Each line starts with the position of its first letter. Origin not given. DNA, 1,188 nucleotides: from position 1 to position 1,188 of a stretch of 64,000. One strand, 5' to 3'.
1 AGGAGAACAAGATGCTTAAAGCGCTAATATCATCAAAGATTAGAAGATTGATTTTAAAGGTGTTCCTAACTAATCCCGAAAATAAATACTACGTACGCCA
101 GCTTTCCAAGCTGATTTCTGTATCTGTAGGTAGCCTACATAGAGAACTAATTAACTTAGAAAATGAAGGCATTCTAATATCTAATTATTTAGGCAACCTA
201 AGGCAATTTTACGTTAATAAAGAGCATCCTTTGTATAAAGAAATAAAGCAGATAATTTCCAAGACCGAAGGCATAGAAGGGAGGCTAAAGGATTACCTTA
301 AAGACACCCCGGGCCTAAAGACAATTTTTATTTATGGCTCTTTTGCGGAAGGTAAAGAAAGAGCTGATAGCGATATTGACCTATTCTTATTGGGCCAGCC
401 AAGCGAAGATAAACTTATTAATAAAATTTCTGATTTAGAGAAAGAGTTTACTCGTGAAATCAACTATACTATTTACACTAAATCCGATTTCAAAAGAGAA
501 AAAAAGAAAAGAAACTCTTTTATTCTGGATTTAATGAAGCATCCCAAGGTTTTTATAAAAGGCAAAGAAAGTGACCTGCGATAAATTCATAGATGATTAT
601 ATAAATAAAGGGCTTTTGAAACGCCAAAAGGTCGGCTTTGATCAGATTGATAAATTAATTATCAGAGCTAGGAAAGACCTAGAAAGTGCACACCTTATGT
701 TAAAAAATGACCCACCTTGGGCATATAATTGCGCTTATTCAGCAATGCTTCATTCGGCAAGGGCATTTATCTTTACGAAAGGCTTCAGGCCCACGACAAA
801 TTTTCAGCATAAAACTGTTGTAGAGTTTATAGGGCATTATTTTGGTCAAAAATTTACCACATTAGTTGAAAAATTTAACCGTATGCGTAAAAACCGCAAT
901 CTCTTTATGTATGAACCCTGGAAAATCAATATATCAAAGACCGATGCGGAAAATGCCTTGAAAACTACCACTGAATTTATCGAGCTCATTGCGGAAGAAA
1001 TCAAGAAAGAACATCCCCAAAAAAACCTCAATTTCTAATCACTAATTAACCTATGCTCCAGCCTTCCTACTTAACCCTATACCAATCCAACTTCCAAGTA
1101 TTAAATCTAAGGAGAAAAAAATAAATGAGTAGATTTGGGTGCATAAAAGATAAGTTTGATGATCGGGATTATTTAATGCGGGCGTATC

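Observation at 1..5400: Toxin-antitoxin-rich island with cytoplasmic papain-like peptidase and HTH/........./DUF134 trio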

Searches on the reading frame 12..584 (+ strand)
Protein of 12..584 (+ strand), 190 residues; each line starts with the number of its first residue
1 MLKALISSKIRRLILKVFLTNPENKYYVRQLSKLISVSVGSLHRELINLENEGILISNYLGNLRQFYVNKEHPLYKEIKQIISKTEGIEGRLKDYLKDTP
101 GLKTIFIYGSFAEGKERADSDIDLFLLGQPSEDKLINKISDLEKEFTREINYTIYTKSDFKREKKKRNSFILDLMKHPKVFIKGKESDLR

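Call 3: search_protein_families(library=pfam, proteins=[window:12-584:+], max_evalue=0.01)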
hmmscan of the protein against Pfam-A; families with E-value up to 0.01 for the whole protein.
window:12-584:+ (190 aa): 3 families
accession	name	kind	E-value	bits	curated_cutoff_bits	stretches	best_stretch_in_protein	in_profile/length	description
PF18765.7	Polbeta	-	6.3e-11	42.7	26.9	1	92-158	3-72/93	Polymerase beta, Nucleotidyltransferase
PF01909.29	NTP_transf_2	-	1.4e-08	35.4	21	1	91-166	3-83/93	Nucleotidyltransferase domain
PF22600.2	MTPAP-like_central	-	0.0078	16.7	27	0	89-132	26-69/139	Poly(A) RNA polymerase, mitochondrial-like, central palm domain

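Call 4: search_protein_families(library=ncbifam, proteins=[window:12-584:+], max_evalue=0.01)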
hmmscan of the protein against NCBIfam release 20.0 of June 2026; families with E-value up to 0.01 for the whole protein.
window:12-584:+ (190 aa): 2 families
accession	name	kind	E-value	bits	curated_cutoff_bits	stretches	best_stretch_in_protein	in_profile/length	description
NF047752.1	MntA_antitoxin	equivalog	4e-08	33.1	60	1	97-151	2-58/106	type VII toxin-antitoxin system MntA family adenylyltransferase antitoxin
NF051895.1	anti_phage_HalB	equivalog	0.0014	18.3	190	1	106-173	3-61/211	anti-phage Hailong system nucleotidyltransferase HalB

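Call 14: find_encoding_contigs(protein=window:12-584:+, flank=10000, max_places=5)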
Protein window:12-584:+ (190 aa): 4 contigs read that carry it; 2 places shown.
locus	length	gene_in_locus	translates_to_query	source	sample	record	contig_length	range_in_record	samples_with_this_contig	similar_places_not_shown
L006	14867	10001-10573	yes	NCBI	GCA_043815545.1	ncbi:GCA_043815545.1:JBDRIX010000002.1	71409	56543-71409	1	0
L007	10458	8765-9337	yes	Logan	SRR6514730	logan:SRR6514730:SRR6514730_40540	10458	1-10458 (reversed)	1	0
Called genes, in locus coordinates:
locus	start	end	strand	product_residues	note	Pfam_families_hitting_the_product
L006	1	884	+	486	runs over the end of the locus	PF13537:GATase_7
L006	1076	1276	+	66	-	PF00313:CSD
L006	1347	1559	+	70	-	PF00313:CSD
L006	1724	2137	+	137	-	-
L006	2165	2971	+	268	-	PF01226:Form_Nir_trans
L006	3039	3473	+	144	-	-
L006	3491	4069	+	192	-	PF00210:Ferritin (faint), PF02915:Rubrerythrin, PF21349:RUBY_RBDX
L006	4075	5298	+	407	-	PF01136:Peptidase_U32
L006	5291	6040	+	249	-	PF01925:TauE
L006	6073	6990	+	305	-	PF12483:GIDE (weak)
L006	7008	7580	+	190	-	PF04011:LemA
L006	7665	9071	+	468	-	PF00753:Lactamase_B (weak), PF16661:Lactamase_B_6, PF10996:Beta-Casp, PF07521:RMMBL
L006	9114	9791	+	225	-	-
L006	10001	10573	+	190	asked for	PF01909:NTP_transf_2, PF18765:Polbeta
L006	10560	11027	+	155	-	PF05168:HEPN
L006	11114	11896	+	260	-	PF00112:Peptidase_C1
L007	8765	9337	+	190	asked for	PF01909:NTP_transf_2, PF18765:Polbeta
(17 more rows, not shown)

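Call 65: search_protein_families(library=padloc, proteins=[window:12-584:+], max_evalue=0.001)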
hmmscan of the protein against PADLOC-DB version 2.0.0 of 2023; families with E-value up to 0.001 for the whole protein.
window:12-584:+ (190 aa): 11 families
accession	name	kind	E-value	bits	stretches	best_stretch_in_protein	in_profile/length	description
PDLC04368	PDC-M05A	-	7.8e-50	167.5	1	4-189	8-195/201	-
PDLC04372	PDC-M05A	-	3e-29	100.4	1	37-188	10-163/167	-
PDLC04369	PDC-M05A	-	4.2e-22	76.8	1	3-185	7-187/201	-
PDLC04370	PDC-M05A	-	8.8e-22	75.9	1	11-186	18-191/194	-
PDLC04371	PDC-M05A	-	5.8e-09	33.9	1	7-153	29-178/211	-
PDLC04906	PDC-S09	-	3.1e-08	31.9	1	93-156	15-81/98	-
PDLC04903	PDC-S09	-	5.7e-08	31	1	92-164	14-94/108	-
PDLC04904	PDC-S09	-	8.6e-07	27.1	1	97-150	20-75/104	-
PDLC04902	PDC-S09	-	1.4e-06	26.5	1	99-150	18-68/97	-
PDLC01438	Csa3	-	5.7e-05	21.3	1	6-115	145-243/305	"CAS-I,CAS-II,CAS-III,CAS-IV,CAS-V,CAS-VI; associated_signaling"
PDLC04907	PDC-S09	-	8.7e-05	20.6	1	91-138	16-63/114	-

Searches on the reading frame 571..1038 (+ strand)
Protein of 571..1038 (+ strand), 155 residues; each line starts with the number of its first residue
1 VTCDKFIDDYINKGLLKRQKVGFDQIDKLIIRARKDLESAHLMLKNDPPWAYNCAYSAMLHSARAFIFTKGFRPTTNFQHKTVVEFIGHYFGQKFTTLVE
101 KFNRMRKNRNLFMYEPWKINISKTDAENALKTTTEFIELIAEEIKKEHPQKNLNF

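Call 3: search_protein_families(library=pfam, proteins=[window:571-1038:+], max_evalue=0.01)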
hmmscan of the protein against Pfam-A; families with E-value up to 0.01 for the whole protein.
window:571-1038:+ (155 aa): 1 family
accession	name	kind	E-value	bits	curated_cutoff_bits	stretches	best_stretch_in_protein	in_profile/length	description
PF05168.19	HEPN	-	2.1e-12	47.7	22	1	28-142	3-115/117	HEPN domain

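Call 4: search_protein_families(library=ncbifam, proteins=[window:571-1038:+], max_evalue=0.01)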
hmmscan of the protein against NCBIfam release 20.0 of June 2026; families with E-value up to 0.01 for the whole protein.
window:571-1038:+ (155 aa): 0 families

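Call 65: search_protein_families(library=padloc, proteins=[window:571-1038:+], max_evalue=0.001)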
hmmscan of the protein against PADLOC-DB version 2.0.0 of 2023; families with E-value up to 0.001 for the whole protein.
window:571-1038:+ (155 aa): 7 families
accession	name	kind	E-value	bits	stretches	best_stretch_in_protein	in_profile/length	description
PDLC04374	PDC-M05B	-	1.9e-17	61.9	1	9-150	5-144/146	-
PDLC04377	PDC-M05B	-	5.8e-15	53.6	1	7-150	3-144/149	-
PDLC04379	PDC-M05B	-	1.8e-10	39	1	15-151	10-144/147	-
PDLC04375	PDC-M05B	-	9.1e-07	27.2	1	7-138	14-143/151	-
PDLC04378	PDC-M05B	-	1.3e-05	23.4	1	25-150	27-149/153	-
PDLC04376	PDC-M05B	-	9.5e-05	20.7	1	26-144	2-118/121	-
PDLC04373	PDC-M05B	-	0.00085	17.4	1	7-141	6-134/141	-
